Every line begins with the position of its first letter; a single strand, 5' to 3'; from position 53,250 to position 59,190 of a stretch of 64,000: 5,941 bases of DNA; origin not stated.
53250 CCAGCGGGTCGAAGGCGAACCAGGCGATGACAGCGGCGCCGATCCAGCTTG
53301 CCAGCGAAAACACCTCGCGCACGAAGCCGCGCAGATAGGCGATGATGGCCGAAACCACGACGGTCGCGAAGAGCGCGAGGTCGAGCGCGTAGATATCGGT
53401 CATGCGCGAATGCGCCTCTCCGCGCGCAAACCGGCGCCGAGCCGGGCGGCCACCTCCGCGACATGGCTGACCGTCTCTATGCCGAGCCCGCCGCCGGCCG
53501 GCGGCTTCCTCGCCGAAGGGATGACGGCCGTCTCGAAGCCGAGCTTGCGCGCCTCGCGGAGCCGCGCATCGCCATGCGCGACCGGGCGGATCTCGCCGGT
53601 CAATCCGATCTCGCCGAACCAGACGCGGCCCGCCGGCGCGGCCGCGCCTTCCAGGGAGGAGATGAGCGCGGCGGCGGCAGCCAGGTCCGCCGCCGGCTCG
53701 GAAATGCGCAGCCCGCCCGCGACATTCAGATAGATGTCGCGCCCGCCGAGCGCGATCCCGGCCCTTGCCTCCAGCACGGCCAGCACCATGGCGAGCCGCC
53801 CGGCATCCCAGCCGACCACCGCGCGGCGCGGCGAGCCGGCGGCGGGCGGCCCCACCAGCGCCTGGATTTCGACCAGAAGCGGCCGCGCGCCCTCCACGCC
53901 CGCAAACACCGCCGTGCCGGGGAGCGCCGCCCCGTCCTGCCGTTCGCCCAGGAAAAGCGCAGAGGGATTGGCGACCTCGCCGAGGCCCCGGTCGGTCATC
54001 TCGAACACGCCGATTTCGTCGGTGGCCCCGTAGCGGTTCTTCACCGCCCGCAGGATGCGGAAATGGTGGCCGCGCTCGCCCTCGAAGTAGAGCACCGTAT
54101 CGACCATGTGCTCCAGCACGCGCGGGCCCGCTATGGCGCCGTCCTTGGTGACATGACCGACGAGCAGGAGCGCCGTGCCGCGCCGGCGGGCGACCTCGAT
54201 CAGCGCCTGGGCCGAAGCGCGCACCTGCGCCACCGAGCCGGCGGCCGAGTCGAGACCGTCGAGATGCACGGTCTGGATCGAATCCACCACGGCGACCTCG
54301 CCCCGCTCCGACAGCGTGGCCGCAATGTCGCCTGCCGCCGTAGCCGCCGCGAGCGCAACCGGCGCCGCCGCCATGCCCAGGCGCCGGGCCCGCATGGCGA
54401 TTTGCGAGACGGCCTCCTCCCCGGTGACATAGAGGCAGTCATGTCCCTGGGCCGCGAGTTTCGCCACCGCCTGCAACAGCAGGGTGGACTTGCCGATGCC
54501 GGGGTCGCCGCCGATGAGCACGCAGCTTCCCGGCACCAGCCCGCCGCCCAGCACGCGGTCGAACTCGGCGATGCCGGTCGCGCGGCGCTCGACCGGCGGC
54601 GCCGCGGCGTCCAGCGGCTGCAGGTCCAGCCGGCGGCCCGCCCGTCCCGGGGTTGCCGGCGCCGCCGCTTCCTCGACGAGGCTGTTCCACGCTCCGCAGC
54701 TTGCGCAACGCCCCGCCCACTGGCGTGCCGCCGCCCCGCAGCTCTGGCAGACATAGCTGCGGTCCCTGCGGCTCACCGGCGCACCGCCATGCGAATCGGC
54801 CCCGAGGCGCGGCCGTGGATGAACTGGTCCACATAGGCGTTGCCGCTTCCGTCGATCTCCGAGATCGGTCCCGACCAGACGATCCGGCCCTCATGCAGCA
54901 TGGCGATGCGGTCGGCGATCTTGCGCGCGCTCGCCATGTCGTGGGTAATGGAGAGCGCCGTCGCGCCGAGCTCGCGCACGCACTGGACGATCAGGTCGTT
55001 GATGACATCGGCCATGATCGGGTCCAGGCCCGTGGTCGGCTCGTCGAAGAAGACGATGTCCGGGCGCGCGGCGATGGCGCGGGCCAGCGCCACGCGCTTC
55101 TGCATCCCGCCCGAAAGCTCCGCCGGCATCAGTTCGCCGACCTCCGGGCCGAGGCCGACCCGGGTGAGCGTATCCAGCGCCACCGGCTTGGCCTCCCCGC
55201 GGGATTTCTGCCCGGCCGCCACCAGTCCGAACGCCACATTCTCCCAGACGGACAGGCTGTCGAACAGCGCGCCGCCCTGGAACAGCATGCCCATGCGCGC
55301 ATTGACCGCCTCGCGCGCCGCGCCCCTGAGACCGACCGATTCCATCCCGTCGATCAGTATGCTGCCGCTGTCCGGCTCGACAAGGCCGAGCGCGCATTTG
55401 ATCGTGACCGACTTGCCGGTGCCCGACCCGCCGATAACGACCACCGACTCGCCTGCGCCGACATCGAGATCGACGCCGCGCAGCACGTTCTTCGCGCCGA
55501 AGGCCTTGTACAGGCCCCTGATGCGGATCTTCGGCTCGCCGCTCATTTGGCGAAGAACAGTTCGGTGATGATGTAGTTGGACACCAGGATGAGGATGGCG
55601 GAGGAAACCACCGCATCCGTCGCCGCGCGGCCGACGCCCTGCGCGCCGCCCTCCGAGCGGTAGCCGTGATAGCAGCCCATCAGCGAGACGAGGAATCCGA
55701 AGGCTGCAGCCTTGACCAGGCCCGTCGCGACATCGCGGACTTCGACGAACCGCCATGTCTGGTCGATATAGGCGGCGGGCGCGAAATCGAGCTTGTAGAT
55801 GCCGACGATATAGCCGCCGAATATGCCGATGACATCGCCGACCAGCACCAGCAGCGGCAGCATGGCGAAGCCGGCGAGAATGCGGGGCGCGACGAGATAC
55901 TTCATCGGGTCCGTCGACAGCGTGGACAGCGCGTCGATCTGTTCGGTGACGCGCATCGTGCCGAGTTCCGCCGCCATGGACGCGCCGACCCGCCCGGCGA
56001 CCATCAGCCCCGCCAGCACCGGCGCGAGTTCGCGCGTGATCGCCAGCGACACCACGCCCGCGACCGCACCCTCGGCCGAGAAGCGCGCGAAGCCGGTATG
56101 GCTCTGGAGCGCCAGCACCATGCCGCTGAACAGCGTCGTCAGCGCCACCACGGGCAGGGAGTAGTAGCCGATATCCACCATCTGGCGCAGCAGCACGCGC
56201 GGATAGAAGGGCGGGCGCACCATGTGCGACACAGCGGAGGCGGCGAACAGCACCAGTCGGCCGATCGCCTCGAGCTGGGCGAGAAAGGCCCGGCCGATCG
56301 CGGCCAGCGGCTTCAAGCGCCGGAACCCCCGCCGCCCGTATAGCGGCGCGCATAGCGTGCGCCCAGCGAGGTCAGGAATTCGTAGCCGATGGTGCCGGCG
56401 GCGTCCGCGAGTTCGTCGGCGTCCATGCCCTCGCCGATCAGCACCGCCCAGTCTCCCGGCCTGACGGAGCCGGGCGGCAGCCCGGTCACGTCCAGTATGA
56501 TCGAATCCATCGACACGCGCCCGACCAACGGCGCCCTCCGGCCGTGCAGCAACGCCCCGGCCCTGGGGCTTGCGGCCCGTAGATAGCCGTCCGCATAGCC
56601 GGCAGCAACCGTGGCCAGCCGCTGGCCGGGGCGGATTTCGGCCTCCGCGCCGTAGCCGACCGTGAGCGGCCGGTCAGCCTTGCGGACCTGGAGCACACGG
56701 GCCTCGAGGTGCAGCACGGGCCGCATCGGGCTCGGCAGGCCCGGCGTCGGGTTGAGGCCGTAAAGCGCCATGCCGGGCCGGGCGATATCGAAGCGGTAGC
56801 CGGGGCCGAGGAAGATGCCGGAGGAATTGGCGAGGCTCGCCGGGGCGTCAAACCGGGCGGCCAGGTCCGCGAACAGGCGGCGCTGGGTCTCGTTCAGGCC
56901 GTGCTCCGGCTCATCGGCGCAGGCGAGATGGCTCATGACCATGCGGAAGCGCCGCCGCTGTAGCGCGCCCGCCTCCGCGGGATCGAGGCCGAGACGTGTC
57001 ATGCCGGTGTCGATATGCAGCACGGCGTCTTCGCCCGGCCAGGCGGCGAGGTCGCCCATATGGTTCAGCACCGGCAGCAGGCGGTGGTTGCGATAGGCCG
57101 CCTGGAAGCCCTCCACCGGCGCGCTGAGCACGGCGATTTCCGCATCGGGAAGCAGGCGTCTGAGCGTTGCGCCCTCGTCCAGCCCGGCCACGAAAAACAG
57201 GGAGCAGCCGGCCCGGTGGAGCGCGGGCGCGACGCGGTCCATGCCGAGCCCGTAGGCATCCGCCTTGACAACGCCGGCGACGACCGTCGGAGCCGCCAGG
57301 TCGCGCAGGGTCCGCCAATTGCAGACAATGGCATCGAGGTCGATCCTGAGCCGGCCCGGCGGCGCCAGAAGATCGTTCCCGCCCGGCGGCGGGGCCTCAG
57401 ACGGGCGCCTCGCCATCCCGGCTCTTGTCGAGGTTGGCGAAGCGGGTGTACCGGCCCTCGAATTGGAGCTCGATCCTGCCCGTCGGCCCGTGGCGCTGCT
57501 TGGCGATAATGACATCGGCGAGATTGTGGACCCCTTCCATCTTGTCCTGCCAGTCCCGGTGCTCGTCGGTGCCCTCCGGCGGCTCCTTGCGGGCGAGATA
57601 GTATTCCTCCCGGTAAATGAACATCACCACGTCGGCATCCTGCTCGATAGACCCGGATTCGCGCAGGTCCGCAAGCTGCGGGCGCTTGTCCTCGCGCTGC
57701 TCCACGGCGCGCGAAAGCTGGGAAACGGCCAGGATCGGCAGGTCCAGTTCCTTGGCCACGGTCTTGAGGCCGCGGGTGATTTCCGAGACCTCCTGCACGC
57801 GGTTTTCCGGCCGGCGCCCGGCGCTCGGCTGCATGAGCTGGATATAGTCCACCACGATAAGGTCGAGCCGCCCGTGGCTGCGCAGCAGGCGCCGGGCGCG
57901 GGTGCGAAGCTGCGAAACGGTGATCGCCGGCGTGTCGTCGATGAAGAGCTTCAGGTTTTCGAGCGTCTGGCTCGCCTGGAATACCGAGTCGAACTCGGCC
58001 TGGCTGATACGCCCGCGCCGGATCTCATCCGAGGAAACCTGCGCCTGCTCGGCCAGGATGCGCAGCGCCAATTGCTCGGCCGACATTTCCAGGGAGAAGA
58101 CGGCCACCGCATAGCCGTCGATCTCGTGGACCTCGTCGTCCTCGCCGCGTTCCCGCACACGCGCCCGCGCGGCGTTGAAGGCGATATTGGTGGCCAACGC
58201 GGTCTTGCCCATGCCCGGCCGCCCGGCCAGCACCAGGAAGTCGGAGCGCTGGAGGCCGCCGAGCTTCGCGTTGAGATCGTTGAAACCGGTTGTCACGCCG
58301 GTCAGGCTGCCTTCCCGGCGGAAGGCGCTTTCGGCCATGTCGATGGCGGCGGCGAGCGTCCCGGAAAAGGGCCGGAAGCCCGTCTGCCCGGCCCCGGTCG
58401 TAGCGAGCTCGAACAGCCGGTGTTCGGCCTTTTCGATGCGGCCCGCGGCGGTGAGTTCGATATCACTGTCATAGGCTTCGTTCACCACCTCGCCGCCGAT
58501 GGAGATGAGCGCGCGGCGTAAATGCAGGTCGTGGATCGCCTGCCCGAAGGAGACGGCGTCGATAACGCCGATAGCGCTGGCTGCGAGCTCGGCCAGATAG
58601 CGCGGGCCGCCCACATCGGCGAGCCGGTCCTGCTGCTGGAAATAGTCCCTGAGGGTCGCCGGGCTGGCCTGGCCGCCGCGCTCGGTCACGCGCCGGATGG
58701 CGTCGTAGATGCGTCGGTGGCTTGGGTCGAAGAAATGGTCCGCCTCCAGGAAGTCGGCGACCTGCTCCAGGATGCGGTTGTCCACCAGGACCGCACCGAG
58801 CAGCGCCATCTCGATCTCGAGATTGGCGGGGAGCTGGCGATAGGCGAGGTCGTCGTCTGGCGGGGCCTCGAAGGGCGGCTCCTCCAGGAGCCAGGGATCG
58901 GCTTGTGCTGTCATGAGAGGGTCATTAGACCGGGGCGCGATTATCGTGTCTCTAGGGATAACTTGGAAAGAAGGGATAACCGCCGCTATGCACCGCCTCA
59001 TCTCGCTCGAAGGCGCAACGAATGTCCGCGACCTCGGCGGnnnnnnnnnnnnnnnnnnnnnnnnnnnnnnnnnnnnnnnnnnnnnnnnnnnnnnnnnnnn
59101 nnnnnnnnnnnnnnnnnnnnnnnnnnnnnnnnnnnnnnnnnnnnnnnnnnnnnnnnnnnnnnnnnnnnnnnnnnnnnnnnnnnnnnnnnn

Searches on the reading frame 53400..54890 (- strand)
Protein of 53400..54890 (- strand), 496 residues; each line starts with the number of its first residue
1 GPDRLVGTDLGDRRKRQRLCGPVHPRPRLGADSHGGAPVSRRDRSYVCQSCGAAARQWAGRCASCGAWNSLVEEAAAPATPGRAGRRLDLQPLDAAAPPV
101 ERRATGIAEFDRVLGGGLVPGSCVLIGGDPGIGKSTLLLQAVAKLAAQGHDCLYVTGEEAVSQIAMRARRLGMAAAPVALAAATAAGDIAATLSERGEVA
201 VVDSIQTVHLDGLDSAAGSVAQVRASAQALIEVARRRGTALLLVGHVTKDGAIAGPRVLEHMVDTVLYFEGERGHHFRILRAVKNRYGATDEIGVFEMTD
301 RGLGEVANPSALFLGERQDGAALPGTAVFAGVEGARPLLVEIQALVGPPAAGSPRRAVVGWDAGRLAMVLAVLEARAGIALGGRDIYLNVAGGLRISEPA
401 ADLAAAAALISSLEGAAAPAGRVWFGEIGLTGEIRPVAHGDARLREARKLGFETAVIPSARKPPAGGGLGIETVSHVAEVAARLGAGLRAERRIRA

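Call 22: search_protein_families(library=pfam, proteins=[window:53400-54890:-], max_evalue=0.00001)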
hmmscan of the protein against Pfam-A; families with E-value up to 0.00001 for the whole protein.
window:53400-54890:- (496 aa): 5 families
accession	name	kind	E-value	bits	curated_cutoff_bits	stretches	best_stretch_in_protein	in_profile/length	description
PF06745.19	ATPase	-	2.3e-17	63.6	26.6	1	105-174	3-73/231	KaiC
PF13481.12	AAA_25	-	8.7e-14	52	27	1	104-252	16-195/195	AAA domain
PF18073.7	Zn_ribbon_LapB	-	1.9e-11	43.9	25.7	1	46-73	1-28/28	Rubredoxin metal binding domain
PF13541.12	ChlI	-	1.9e-06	28.2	27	1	377-459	36-119/121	Subunit ChlI of Mg-chelatase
PF13191.12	AAA_16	-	8.4e-06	26.8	32.6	0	110-244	16-137/167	AAA ATPase domain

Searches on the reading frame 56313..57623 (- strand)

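Call 22: search_protein_families(library=pfam, proteins=[window:56313-57623:-], max_evalue=0.00001)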
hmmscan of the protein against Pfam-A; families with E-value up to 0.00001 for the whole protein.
window:56313-57623:- (436 aa): 2 families
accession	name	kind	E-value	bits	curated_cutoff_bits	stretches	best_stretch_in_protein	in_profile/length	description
PF01168.26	Ala_racemase_N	-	1.8e-47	162.3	24.1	1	94-292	1-220/220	Alanine racemase, N-terminal domain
PF00842.27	Ala_racemase_C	-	2.7e-35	121.1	25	1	303-428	1-127/127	Alanine racemase, C-terminal domain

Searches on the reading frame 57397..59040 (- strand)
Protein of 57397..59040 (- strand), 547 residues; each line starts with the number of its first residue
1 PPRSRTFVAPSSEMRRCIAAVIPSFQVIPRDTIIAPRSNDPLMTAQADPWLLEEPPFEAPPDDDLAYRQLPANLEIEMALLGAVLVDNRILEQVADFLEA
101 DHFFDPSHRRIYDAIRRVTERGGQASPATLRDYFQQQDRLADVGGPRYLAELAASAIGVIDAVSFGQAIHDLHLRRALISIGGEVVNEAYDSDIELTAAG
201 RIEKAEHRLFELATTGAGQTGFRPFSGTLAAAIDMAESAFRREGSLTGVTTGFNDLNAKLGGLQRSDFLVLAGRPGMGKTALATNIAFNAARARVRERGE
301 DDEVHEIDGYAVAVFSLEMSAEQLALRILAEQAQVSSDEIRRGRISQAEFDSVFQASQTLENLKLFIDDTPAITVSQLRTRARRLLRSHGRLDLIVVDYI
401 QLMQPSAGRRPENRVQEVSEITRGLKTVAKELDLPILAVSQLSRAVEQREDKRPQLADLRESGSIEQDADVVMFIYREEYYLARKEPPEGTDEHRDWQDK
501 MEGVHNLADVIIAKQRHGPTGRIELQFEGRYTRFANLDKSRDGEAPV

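Call 22: search_protein_families(library=pfam, proteins=[window:57397-59040:-], max_evalue=0.00001)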
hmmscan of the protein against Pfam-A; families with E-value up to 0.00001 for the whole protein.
window:57397-59040:- (547 aa): 3 families
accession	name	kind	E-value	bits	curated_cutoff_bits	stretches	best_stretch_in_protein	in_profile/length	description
PF03796.21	DnaB_C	-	3e-101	338.5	27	1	248-536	1-255/255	DnaB-like helicase C terminal domain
PF00772.26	DnaB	-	6.5e-25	87.6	23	1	70-168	2-100/103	DnaB-like helicase N terminal domain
PF13481.12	AAA_25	-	7.6e-13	49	27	1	263-442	30-190/195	AAA domain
